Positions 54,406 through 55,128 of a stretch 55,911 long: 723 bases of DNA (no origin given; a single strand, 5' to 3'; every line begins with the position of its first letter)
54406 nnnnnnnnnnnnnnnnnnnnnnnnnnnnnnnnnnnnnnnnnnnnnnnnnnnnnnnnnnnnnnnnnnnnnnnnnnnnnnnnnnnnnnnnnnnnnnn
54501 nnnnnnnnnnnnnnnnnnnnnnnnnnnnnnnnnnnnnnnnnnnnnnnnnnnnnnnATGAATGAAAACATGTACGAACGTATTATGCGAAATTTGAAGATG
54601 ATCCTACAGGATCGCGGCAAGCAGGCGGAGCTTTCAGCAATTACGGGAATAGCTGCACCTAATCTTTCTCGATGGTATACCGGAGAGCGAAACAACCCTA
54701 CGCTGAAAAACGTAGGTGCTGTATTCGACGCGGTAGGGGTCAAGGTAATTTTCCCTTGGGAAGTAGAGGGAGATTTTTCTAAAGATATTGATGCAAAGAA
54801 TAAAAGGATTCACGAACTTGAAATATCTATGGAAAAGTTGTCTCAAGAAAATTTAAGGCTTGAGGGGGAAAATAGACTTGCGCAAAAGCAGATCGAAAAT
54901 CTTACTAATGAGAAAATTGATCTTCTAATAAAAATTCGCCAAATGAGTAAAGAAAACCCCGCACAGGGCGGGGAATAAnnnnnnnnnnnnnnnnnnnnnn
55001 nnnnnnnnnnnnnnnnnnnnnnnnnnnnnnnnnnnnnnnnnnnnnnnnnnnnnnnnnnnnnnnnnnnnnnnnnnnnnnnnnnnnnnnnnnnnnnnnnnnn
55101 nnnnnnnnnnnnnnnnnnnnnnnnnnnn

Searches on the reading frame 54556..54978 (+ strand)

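Call 78: search_protein_families(library=phrogs, proteins=[window:54556-54978:+], max_evalue=0.001)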
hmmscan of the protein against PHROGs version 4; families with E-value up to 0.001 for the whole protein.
window:54556-54978:+ (140 aa): 6 families
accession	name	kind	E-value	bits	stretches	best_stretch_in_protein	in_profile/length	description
phrog_4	-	transcription regulation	1.4e-07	31.9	1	3-78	135-200/400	transcriptional repressor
phrog_8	-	transcription regulation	3.6e-06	27.7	1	3-101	71-166/346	transcriptional regulator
phrog_18342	-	transcription regulation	3.8e-05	24.7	0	12-47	22-58/123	transcriptional repressor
phrog_3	-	transcription regulation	8e-05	23.6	1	3-105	83-185/430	transcriptional repressor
phrog_9425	-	transcription regulation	0.00016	22.3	1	3-63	6-63/72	transcriptional repressor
phrog_3671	-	unknown function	0.00048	21.3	1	78-120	38-80/87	-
